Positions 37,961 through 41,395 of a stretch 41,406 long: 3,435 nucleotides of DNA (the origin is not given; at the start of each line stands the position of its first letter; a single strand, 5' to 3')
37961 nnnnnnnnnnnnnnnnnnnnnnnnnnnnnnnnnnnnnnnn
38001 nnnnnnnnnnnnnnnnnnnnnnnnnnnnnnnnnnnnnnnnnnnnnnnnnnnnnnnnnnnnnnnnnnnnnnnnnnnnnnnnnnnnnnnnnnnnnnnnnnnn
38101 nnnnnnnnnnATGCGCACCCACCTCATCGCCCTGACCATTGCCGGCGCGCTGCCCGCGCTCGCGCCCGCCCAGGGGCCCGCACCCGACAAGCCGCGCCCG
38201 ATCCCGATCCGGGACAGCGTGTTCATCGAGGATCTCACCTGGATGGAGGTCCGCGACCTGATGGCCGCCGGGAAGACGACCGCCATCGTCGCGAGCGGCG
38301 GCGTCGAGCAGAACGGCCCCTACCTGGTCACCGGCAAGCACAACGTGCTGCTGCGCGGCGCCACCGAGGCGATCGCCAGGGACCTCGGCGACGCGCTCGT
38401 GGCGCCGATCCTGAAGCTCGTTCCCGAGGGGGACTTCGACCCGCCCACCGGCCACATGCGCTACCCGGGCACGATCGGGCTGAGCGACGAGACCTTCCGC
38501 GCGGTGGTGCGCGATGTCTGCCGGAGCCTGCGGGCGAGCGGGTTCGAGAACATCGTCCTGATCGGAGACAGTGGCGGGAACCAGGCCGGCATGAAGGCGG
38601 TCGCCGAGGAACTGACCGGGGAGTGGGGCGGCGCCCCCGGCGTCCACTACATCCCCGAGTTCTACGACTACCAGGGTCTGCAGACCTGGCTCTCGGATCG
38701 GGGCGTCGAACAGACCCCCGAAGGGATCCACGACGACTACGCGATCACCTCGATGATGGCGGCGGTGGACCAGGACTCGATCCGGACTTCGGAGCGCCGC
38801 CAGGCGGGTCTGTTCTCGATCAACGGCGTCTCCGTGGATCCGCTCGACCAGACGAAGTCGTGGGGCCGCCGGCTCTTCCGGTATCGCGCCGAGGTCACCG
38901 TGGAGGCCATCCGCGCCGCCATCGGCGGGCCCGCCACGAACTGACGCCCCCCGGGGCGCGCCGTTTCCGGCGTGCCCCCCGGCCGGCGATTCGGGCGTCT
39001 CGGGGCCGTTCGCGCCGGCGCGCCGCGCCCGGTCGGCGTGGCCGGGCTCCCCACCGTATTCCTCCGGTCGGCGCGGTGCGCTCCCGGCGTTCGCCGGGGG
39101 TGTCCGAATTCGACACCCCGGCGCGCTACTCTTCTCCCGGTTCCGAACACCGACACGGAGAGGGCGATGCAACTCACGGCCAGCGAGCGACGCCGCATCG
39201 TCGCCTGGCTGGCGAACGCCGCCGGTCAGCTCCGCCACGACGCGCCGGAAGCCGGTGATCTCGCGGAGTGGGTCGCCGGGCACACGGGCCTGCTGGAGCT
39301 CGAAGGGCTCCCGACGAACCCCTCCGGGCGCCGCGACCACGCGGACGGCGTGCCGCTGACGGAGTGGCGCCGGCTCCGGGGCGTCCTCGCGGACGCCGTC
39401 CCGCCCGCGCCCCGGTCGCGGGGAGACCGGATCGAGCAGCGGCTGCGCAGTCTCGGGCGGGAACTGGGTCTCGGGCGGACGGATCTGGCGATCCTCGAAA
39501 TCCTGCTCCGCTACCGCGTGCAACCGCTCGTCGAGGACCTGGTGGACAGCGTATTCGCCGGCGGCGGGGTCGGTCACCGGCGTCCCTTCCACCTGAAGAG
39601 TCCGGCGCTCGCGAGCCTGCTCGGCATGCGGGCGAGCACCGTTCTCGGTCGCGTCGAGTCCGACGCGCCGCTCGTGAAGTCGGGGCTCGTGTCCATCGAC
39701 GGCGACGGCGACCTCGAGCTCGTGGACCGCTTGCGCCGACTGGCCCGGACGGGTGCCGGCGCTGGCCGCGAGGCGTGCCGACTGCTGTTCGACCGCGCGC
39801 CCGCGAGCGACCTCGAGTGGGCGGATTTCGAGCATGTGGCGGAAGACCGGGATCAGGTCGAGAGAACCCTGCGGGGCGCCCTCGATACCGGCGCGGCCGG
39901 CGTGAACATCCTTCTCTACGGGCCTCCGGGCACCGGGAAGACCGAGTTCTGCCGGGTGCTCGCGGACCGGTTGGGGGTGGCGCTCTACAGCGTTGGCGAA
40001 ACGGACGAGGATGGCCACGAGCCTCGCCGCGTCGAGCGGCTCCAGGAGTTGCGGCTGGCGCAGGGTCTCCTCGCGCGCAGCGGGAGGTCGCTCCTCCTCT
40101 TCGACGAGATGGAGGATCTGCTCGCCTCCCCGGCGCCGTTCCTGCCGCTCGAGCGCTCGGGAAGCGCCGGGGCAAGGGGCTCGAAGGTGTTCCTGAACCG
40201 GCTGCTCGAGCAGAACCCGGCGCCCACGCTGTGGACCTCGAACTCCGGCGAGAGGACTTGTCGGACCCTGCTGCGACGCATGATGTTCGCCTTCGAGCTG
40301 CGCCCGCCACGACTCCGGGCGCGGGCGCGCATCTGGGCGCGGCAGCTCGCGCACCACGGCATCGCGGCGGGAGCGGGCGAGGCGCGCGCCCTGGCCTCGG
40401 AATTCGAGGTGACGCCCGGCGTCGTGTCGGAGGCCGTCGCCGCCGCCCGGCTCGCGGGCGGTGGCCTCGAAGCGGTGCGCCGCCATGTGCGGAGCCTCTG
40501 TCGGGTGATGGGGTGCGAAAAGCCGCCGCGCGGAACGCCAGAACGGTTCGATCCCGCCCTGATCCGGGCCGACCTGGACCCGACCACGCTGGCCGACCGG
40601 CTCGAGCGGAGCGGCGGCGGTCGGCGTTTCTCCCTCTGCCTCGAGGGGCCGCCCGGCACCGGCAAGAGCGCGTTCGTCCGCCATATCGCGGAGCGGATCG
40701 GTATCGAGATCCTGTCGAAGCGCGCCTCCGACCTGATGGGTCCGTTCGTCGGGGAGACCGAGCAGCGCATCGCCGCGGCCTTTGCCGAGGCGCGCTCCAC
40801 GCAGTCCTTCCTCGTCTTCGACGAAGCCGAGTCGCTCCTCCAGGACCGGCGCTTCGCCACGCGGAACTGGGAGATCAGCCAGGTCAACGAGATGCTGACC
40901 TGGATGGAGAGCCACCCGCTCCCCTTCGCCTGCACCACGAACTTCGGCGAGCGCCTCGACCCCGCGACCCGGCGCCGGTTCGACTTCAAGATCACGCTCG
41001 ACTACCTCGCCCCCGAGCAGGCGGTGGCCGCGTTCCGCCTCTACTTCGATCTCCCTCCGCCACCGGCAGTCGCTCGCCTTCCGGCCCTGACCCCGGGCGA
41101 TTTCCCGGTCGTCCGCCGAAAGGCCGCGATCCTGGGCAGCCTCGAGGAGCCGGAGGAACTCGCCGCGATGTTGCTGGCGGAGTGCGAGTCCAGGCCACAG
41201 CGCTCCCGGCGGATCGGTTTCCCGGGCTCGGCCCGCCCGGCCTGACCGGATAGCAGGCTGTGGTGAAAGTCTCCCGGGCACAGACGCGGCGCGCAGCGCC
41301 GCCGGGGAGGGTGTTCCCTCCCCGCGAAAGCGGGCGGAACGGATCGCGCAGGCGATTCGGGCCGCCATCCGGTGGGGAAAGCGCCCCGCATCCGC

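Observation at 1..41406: Nine copies of an unclassified ~209-bp TIR-bounded element in 41 kb (about one per 4.6 kb)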

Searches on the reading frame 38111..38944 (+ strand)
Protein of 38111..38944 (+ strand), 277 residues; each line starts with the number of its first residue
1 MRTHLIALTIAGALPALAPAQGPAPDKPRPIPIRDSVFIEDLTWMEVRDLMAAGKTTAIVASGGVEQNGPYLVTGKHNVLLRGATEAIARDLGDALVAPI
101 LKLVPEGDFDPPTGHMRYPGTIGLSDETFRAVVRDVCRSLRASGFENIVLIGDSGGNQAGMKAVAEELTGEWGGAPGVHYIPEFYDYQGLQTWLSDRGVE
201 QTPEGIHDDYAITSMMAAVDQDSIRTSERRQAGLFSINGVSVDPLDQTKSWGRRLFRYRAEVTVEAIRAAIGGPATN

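Call 21: search_protein_families(library=pfam, proteins=[window:38111-38944:+])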
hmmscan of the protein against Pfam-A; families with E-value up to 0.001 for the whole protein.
window:38111-38944:+ (277 aa): 1 family
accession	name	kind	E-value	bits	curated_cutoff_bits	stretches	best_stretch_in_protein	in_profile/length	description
PF02633.19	Creatininase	-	9.3e-32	110.8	31.3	1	40-266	1-237/238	Creatinine amidohydrolase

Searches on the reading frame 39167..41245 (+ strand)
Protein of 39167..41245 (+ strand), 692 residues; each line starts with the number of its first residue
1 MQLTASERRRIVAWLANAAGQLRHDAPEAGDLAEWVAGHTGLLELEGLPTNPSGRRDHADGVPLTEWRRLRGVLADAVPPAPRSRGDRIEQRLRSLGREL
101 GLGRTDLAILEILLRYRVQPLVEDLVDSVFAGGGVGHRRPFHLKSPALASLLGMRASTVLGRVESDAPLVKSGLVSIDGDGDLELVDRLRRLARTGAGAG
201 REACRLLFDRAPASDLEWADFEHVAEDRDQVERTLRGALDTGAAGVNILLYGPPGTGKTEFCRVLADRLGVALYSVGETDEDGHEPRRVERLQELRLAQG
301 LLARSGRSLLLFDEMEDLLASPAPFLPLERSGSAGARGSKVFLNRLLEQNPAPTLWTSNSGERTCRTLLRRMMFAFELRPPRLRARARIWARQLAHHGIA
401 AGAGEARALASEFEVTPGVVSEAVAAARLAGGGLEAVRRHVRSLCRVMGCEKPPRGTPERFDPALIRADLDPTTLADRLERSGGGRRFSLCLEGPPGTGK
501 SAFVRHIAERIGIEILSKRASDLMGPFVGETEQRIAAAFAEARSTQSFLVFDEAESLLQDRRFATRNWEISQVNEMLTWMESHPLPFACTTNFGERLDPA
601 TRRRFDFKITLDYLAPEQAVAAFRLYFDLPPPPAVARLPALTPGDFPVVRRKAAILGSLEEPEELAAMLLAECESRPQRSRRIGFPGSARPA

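Call 19: find_encoding_contigs(protein=window:39167-41245:+, flank=10000, max_places=6)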
Protein window:39167-41245:+ (692 aa): no gene with exactly this product is on record in the collection.

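Call 21: search_protein_families(library=pfam, proteins=[window:39167-41245:+])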
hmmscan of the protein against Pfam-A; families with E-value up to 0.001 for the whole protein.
window:39167-41245:+ (692 aa): 23 families
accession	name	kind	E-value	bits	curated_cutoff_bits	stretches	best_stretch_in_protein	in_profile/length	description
PF00004.35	AAA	-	1.5e-32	113.2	21.2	2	490-612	1-130/131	ATPase family associated with various cellular activities (AAA)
PF13191.12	AAA_16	-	2.4e-11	44.9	32.6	2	474-541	11-85/167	AAA ATPase domain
PF07728.20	AAA_5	-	1.2e-10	41.9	22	1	490-605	2-139/139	AAA domain (dynein-related subfamily)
PF13401.12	AAA_22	-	1.5e-09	38.7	27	0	248-269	8-29/130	AAA domain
PF13238.12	AAA_18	-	1.7e-08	35.4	29.4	0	248-276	1-31/128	AAA domain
PF13207.12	AAA_17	-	6.5e-08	33.4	27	0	251-278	1-28/136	AAA domain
PF02367.23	TsaE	-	2.8e-07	31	26.6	0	233-271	12-47/128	Threonylcarbamoyl adenosine biosynthesis protein TsaE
PF00910.28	RNA_helicase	-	5.1e-07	30.6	21.5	0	248-270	1-23/105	RNA helicase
PF05496.18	RuvB_N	-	5.1e-07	30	27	1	221-274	9-62/159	Holliday junction DNA helicase RuvB P-loop domain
PF13521.12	AAA_28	-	5.7e-07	30.3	27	0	491-517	3-29/164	AAA domain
PF13671.12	AAA_33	-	7.3e-07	30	27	0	492-559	4-68/143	AAA domain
PF20030.5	bpMoxR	-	1.5e-06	27.9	27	0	490-513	34-57/205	MoxR domain in the MoxR-vWA-beta-propeller ternary systems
PF05729.18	NACHT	-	1.8e-06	28.3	26.7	0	490-515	3-28/167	NACHT domain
PF13086.12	AAA_11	-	6.3e-05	23.3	27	0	247-269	19-41/257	AAA domain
PF01078.27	Mg_chelatase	-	6.5e-05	22.9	20.3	0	236-266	12-43/207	Magnesium chelatase, subunit ChlI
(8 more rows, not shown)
